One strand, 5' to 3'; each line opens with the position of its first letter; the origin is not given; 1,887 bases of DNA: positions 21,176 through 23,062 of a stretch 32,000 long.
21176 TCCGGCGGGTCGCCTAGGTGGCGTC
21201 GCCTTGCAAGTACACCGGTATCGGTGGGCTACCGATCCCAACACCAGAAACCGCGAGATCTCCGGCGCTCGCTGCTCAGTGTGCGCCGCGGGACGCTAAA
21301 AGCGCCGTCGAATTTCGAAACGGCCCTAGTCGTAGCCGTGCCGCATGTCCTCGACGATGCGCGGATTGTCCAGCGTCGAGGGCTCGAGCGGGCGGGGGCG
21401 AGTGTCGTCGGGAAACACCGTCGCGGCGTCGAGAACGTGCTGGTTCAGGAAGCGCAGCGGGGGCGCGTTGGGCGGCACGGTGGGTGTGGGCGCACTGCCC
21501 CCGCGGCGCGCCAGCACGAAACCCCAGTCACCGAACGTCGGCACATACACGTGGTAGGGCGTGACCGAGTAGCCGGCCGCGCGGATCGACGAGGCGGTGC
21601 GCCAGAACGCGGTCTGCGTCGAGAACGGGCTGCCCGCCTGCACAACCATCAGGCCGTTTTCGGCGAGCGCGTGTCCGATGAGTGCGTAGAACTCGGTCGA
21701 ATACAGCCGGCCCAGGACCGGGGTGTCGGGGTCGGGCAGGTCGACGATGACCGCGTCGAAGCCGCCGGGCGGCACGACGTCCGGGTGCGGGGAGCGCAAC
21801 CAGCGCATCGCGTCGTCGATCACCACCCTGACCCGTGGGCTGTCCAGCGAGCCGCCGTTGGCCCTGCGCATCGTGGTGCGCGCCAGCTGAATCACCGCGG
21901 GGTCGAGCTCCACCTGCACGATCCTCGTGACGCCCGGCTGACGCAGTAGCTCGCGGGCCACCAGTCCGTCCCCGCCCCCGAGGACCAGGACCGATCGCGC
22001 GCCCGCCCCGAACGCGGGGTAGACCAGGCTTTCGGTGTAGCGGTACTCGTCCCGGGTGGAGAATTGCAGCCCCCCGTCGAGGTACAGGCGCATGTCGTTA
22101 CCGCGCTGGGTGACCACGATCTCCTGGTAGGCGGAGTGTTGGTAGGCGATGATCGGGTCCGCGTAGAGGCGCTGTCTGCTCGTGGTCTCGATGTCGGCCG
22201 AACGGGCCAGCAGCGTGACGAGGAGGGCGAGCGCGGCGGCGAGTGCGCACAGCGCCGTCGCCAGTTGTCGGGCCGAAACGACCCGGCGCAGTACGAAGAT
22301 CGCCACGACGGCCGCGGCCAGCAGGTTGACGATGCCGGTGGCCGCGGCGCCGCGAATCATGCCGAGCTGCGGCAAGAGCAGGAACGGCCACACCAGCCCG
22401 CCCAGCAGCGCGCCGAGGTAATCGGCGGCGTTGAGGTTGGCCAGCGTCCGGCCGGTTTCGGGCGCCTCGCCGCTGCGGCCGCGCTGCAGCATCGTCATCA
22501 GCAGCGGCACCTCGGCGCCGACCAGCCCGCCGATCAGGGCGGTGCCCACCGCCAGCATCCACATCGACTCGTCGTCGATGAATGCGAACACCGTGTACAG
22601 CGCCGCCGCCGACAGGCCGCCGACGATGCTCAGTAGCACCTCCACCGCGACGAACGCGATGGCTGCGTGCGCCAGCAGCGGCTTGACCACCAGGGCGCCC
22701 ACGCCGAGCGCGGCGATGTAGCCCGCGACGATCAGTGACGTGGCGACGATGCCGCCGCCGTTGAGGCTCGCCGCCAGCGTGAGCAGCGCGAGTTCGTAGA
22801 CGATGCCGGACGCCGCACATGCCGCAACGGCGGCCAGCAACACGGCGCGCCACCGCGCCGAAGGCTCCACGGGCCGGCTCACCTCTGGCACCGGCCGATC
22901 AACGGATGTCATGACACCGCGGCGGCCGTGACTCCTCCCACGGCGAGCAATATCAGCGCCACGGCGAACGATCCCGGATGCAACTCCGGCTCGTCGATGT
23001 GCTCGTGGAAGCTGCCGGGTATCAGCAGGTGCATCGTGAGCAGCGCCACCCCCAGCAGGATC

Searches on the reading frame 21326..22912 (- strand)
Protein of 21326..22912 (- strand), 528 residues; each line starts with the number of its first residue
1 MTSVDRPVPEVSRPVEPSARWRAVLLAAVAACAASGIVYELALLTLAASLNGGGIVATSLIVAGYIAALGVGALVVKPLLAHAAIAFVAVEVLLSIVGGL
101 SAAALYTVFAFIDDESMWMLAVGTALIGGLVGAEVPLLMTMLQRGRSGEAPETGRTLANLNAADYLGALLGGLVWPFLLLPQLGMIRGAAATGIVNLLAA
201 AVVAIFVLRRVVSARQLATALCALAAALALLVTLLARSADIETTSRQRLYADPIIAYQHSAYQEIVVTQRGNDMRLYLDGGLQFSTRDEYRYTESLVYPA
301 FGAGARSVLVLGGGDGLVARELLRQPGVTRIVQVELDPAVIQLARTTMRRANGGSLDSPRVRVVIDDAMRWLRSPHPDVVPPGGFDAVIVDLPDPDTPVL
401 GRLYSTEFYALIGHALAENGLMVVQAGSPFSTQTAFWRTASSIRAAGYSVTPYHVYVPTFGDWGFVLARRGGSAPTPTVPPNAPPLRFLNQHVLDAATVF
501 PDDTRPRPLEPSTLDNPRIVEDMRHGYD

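Call 23: find_encoding_contigs(protein=window:21326-22912:-, flank=10000, max_places=10)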
Protein window:21326-22912:- (528 aa): 2 contigs read that carry it; 1 place shown.
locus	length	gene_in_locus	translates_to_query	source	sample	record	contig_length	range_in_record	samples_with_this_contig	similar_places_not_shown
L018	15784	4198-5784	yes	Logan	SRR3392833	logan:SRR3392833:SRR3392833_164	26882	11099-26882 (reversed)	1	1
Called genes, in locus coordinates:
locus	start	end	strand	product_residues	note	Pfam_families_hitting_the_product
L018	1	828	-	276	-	?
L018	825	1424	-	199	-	PF01330:RuvA_N, PF14520:HHH_5, PF07499:RuvA_C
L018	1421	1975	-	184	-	PF02075:RuvC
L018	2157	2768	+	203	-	PF13785:DUF4178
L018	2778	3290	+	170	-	PF10936:DUF2617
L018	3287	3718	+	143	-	PF14042:DUF4247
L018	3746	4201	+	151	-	PF03994:DUF350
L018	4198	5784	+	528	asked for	PF01564:Spermine_synth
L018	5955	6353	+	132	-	-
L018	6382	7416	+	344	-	-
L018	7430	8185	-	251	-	PF20772:TACO1_YebC_N, PF01709:Transcrip_reg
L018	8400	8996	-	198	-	PF01174:SNO, PF07685:GATase_3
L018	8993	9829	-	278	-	PF13622:4HBT_3, PF20789:4HBT_3C, PF02551:Acyl_CoA_thio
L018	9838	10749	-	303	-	PF01680:SOR_SNZ, PF05690:ThiG (weak)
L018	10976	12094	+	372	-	PF00823:PPE, PF12484:PPE-SVP (weak)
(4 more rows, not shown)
